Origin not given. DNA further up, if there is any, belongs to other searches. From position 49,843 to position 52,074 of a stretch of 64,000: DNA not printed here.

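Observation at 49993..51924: Unusual single-polypeptide fusion of an ExeA/GspA-type AAA ATPase with a BY-kinase catalytic domain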

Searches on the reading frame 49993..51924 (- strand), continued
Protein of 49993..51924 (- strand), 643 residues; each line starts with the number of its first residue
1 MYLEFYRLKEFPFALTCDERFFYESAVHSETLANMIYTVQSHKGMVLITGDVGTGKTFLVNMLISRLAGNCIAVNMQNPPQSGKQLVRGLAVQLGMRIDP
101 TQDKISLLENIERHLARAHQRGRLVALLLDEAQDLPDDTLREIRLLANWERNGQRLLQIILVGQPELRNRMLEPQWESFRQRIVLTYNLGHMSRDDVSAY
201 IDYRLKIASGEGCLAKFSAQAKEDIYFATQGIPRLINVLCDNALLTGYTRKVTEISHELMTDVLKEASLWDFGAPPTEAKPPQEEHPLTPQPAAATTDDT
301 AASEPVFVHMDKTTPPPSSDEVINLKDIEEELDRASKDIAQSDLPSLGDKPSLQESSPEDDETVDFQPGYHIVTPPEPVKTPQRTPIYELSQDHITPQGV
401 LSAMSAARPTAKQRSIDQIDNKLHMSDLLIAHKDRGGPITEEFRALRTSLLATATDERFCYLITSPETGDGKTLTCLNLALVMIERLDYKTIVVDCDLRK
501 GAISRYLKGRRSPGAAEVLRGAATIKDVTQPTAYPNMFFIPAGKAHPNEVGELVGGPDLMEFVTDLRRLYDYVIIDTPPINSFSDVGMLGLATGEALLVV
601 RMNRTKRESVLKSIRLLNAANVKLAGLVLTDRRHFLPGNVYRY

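Call 32: find_related_loci(query=A1, collection=genome_contigs, flank=8000)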
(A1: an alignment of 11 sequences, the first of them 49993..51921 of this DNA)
Query A1 (642 aa) in genome_contigs; peptide patterns used: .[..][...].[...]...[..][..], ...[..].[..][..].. (x = any residue, [..] = any of these).
600 stretches matched a pattern (row limit reached: there are more); 435 encode a relative of the query (tblastn E <= 1e-3); the best 80 are kept; 80 distinct loci.
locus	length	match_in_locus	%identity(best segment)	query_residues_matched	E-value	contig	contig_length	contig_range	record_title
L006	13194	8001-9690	60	1-632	4e-105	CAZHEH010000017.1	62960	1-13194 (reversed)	MAG TPA_asm: uncultured Planctomycetaceae bacterium isolate binchicken_co17_320 genome assembly, contig: NODE_1465_lengt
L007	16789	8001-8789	38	1-265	1e-55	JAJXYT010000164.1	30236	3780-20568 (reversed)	MAG: bacterium isolate BP7.bin11 NODE_1959_length_30236_cov_1.497492, whole genome shotgun sequence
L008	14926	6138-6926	39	1-265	6e-54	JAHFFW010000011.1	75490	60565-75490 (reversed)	MAG: Candidatus Omnitrophota bacterium isolate nzgw300 NODE_68_length_75491_cov_6.478280, whole genome shotgun sequence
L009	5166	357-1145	38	1-265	3e-53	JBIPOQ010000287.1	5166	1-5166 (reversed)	MAG: Myxococcota bacterium isolate ME2014-08-22_3300042298_group5_bin105 Rohwer_bin1513_scaffold_25062_c1, whole genome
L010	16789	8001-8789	37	1-265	2e-52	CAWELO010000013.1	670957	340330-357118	MAG: uncultured Verrucomicrobiae bacterium isolate MFD05705.bin.1.195 genome assembly, contig: contig_39449, whole genom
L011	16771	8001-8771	39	1-259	2e-52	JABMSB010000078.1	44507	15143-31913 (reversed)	MAG: Candidatus Omnitrophota bacterium isolate bin.291 k141_4999277, whole genome shotgun sequence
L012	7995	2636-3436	39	1-267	1e-52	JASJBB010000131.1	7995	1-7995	MAG: Woeseiaceae bacterium isolate MO_071.B18 MO_071.c_2776, whole genome shotgun sequence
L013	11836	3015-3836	37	1-281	4e-52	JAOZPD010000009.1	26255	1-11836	MAG: Candidatus Omnitrophota bacterium isolate GMC4.metabat2.149 GMC4_1405_length_26255_cov_6.730763, whole genome shotg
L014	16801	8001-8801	38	1-267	5e-52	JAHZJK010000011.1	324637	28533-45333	MAG: Gammaproteobacteria bacterium isolate P_S1_bin.8 k141_522566, whole genome shotgun sequence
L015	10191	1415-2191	38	1-259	1e-51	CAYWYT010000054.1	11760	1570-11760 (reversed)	MAG TPA_asm: uncultured Woeseiaceae bacterium isolate SRP155585_co2_107 genome assembly, contig: NODE_3795_length_11760_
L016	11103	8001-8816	35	1-273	2e-51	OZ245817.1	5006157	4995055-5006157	MAG: Myxococcota bacterium isolate 0c50699c-d6b7-4b2e-8de7-4d50650ccec7 genome assembly, chromosome: 1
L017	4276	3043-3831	36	1-265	1e-51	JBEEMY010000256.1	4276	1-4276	MAG: Verrucomicrobiota bacterium isolate comocreek_2019_sw_WHONDRS-S19S_0026_F_bin.3 scaffold_1230, whole genome shotgun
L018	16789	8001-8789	38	1-265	4e-51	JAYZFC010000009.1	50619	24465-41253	MAG: Pseudomonadota bacterium isolate XB_MAG157 DB_MAG157_0009, whole genome shotgun sequence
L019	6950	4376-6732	36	1-305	2e-51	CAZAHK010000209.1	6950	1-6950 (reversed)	MAG TPA_asm: uncultured Desulfobacula sp. isolate binchicken_co340_34 genome assembly, contig: NODE_5283_length_6950_cov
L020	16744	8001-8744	40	1-248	3e-51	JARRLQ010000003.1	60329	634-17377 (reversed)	MAG: Woeseiaceae bacterium isolate Spart_076_MAG scaffold_58, whole genome shotgun sequence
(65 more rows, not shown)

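Call 34: search_solved_structures(query=window:49993-51924:-, max_evalue=0.001, show_alignments=2)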
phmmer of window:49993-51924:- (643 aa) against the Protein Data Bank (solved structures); distinct sequences matched with E-value up to 0.001: 19.
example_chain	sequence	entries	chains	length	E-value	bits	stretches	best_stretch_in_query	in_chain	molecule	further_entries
4jlv_A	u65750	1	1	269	2.2e-24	89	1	426-635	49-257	C-terminal fragment of Membrane protein CapA1, Putative uncharacterized protein capB1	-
3bfv_A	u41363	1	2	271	4.8e-23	84.6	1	422-631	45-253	Membrane protein CapA1, Protein tyrosine kinase,Protein tyrosine kinase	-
6z0p_A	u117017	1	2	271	5.2e-23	84.5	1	440-628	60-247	BceF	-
4jmp_A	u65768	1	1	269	5.3e-23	84.4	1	423-631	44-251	C-terminal fragment of CapA, Protein tyrosine kinase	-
2ved_A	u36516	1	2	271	3.2e-22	81.8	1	422-631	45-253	MEMBRANE PROTEIN CAPA1, PROTEIN TYROSINE KINASE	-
3la6_A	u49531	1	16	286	1.1e-20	76.7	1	436-630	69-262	Tyrosine-protein kinase wzc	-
6u1q_A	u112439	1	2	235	1.6e-20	76.2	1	445-630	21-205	VpsO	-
9xgv_A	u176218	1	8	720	9.3e-20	73.7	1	437-630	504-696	Tyrosine-protein kinase wzc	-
9r62_I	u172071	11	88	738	9.8e-20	73.6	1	437-630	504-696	Tyrosine-protein kinase wzc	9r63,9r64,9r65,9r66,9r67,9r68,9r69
3cio_A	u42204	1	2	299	1.2e-17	66.8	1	438-630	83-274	Tyrosine-protein kinase etk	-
9exq_D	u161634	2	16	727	5e-15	58.1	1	424-630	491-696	Putative transmembrane protein Wzc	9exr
7nhr_A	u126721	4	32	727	5e-15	58.1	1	424-630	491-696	Putative transmembrane protein Wzc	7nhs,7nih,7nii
9exo_H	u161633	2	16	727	5.1e-15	58.1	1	424-630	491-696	Putative transmembrane protein Wzc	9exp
9i2q_D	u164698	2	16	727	5.1e-15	58.1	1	424-630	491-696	Putative transmembrane protein Wzc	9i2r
7ni2_A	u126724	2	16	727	5.1e-15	58.1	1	424-630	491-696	Tyrosine-protein kinase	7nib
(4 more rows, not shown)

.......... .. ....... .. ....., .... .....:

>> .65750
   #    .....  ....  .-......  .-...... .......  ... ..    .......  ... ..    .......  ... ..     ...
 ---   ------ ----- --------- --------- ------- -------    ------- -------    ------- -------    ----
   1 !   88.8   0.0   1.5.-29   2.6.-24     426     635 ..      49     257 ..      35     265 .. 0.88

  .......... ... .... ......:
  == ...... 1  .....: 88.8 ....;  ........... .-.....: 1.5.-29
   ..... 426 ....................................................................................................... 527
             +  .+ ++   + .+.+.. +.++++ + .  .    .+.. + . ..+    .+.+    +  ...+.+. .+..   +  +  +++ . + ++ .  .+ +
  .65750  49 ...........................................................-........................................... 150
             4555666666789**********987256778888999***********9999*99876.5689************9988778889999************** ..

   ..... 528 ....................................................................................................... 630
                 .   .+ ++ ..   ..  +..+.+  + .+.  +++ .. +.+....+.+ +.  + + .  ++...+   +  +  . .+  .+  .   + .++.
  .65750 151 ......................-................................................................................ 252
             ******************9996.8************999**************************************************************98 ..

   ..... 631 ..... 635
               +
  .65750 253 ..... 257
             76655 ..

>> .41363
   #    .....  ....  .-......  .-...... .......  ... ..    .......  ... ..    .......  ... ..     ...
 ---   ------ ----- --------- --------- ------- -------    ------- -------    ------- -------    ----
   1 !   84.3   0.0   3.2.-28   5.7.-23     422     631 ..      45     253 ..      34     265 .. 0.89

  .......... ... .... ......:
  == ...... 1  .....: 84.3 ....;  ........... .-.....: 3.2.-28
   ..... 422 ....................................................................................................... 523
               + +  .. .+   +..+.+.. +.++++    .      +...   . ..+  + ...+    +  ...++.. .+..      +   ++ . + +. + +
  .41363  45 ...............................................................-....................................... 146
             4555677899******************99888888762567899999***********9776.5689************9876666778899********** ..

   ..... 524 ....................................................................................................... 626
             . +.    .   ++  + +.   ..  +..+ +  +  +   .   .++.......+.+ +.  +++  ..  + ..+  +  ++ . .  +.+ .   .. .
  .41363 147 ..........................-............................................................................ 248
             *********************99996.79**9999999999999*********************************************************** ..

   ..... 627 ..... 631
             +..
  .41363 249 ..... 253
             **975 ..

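Call 35: list_cluster_members(proteins=[P0121, P0122, P0123, P0124, P0137, P0140, P0145, P0148, P0173, P0177])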
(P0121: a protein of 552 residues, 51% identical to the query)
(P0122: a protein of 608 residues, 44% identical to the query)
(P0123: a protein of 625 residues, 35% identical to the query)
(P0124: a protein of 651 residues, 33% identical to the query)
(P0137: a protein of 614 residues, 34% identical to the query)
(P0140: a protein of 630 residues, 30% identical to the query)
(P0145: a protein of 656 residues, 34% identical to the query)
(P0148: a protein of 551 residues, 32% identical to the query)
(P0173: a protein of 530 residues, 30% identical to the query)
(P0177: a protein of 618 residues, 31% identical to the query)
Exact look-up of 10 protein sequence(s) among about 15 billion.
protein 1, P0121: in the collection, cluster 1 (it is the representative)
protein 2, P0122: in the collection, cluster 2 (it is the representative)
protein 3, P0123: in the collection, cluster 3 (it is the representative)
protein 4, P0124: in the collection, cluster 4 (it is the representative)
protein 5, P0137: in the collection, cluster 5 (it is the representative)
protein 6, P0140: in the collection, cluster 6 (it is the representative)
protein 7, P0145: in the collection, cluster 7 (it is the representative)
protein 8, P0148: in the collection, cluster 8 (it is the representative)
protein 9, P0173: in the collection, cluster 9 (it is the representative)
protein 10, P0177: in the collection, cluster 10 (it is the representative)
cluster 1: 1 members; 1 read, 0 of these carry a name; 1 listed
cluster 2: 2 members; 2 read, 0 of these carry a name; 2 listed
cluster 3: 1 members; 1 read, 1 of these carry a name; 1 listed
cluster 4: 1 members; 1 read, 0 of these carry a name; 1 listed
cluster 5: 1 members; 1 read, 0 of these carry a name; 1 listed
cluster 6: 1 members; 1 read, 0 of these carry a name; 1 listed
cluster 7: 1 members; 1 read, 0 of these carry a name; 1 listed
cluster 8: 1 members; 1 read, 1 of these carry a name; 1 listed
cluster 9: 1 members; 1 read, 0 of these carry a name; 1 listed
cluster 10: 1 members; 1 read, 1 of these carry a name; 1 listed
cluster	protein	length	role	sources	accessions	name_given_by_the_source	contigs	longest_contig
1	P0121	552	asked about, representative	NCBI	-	-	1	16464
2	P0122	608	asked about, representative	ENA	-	-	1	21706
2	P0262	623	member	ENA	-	-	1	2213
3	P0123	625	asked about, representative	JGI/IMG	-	capsular exopolysaccharide synthesis family protein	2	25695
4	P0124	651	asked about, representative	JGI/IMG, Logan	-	-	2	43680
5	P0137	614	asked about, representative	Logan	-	-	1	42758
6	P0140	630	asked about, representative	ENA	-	-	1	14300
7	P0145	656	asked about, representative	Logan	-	-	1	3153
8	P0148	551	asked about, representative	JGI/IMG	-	capsular exopolysaccharide synthesis family protein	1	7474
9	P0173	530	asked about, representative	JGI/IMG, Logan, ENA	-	-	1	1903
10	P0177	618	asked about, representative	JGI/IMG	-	general secretion pathway protein A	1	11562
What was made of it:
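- Tried and rejected: It gave no organism names (call 35).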

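Call 58: predict_structure(alignment_id=A2)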
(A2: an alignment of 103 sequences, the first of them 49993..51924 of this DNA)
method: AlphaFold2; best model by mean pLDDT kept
length: 643 residues; sequences in the alignment: 103
mean_pLDDT: 83.1   pTM: 0.56
mean pLDDT of the five models: 83.1, 82.6, 82.4, 81.8, 81.3
residues with pLDDT >= 90: 446; 70-90: 51; 50-70: 34; < 50: 112
segments of 3 or more residues with pLDDT < 50: 285-323, 342-412
pLDDT, mean of each block of 10 residues (from residue 1): 97 94 95 96 96 96 91 95 97 93 97 96 96 98 97 97 98 97 96 97 97 97 97 97 98 98 90 66 46 38 33 35 67 78 42 40 37 38 34 36 42 58 84 94 95 90 97 98 96 98 97 98 98 96 97 93 96 98 87 94 92 93 93 62 56
secondary structure, 60 per line:
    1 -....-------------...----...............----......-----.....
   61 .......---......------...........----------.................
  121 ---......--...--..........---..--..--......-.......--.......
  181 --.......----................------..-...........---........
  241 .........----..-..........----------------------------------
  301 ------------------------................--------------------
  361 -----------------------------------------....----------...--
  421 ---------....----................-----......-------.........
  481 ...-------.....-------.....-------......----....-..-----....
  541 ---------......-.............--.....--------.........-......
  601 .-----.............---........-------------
elements in order: H2-5 H26-40 E45-50 H56-67 E71-76 H83-93 H104-120 E124-129 H137-146 E158-163 H165-171 H174-180 E183-189 H194-209 H219-229 H233-249 H257-266 H325-340 H402-405 H430-433 H438-453 E459-464 H472-483 E491-495 H503-507 H515-520 H525-528 E537-540 H550-555 H557-569 E572-576 H585-593 E595-601 H607-619 E623-630
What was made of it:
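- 50650..51114 (-): Acidic, Pro-rich linker, residues 271-425, predicted disordered. pLDDT <50 for 285-323 and 342-412 (call 58).
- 50905..50952 (-): Predicted helix inside the linker, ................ (residues 325-340). DSSP helix 325-340 with pLDDT about 67-78 (call 58).
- AF2 gave no confident inter-domain packing (pTM 0.56, call 58).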

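Call 60: fold_search(model_id=the predicted structure, library=pdb)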
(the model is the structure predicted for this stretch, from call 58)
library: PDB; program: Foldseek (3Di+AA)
matches with E <= 10: 1734; with E <= 0.001: 738
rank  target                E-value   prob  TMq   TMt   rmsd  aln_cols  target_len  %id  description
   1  4jlv                  3.0e-16  1.00  0.30  0.83   1.5       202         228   27  Crystal structure of the chimerical protein CapA1B1 in complex with ADP-Mg (released 2014-02-05)
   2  3la6_A                5.4e-16  1.00  0.31  0.74   3.3       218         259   29  Octameric kinase domain of the E. coli tyrosine kinase Wzc with bound ADP (released 2010-08-25)
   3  3la6_I                7.0e-16  1.00  0.31  0.74   3.5       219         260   29  Octameric kinase domain of the E. coli tyrosine kinase Wzc with bound ADP (released 2010-08-25)
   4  3la6_F                7.0e-16  1.00  0.31  0.74   3.7       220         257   28  Octameric kinase domain of the E. coli tyrosine kinase Wzc with bound ADP (released 2010-08-25)
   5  3la6_E                7.9e-16  1.00  0.31  0.73   3.4       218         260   29  Octameric kinase domain of the E. coli tyrosine kinase Wzc with bound ADP (released 2010-08-25)
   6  3la6_J                9.8e-16  1.00  0.31  0.76   3.5       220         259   27  Octameric kinase domain of the E. coli tyrosine kinase Wzc with bound ADP (released 2010-08-25)
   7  3la6_P                1.1e-15  1.00  0.31  0.76   3.4       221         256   29  Octameric kinase domain of the E. coli tyrosine kinase Wzc with bound ADP (released 2010-08-25)
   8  3la6_G                1.3e-15  1.00  0.30  0.73   1.8       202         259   30  Octameric kinase domain of the E. coli tyrosine kinase Wzc with bound ADP (released 2010-08-25)
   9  3la6_L                1.3e-15  1.00  0.31  0.73   3.8       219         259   28  Octameric kinase domain of the E. coli tyrosine kinase Wzc with bound ADP (released 2010-08-25)
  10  3cio_D                1.4e-15  1.00  0.31  0.75   3.6       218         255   29  The kinase domain of Escherichia coli tyrosine kinase ETK (released 2008-06-03)
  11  3la6_D                1.4e-15  1.00  0.31  0.73   3.8       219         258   28  Octameric kinase domain of the E. coli tyrosine kinase Wzc with bound ADP (released 2010-08-25)
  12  3la6_M                1.9e-15  1.00  0.29  0.71   3.5       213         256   29  Octameric kinase domain of the E. coli tyrosine kinase Wzc with bound ADP (released 2010-08-25)
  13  3la6_O                2.6e-15  1.00  0.31  0.74   3.3       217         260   28  Octameric kinase domain of the E. coli tyrosine kinase Wzc with bound ADP (released 2010-08-25)
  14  4jmp                  3.1e-15  1.00  0.30  0.84   2.0       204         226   29  Crystal structure of the chimerical protein CapA2B2 (released 2014-02-05)
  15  3bfv_A                3.4e-15  1.00  0.31  0.79   2.2       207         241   29  crystal structure of the chimerical protein CapAB (released 2008-06-24)
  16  3la6_B                4.0e-15  1.00  0.31  0.74   3.4       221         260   29  Octameric kinase domain of the E. coli tyrosine kinase Wzc with bound ADP (released 2010-08-25)
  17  3la6_C                5.0e-15  1.00  0.31  0.73   3.8       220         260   28  Octameric kinase domain of the E. coli tyrosine kinase Wzc with bound ADP (released 2010-08-25)
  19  6z0p_A                7.3e-15  1.00  0.29  0.76   1.8       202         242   27  BceF Tyrosine Kinase Domain (released 2021-04-14)
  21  3cio_A                1.3e-14  1.00  0.31  0.75   3.6       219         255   29  The kinase domain of Escherichia coli tyrosine kinase ETK (released 2008-06-03)
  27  6z0p_B                6.4e-14  1.00  0.29  0.75   2.1       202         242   27  BceF Tyrosine Kinase Domain (released 2021-04-14)
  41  6u1q_A                5.6e-13  1.00  0.28  0.80   3.7       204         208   30  Crystal Structure of VpsO (VC0937) Kinase domain (released 2020-08-19)
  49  6u1q_B                1.1e-12  1.00  0.28  0.83   2.9       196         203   31  Crystal Structure of VpsO (VC0937) Kinase domain (released 2020-08-19)
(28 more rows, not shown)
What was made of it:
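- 49996..50649 (-): BY-kinase (CapB/CpsD-type P-loop) domain, residues 426-643. Foldseek 4jlv TM 0.83, rmsd 1.5 A (call 60).
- On BY-kinase (CapB/CpsD/Wzc P-loop tyrosine autokinase; TIGR01007): Foldseek gives 4jlv at TM 0.83 and rmsd 1.5 A; 3la6, 3cio, 6z0p and 6u1q also match (call 60).
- Closest known: CapA/CapB of Staphylococcus aureus. Same: Walker A, A', B and ExxRxxR are all present (calls 34, 60).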
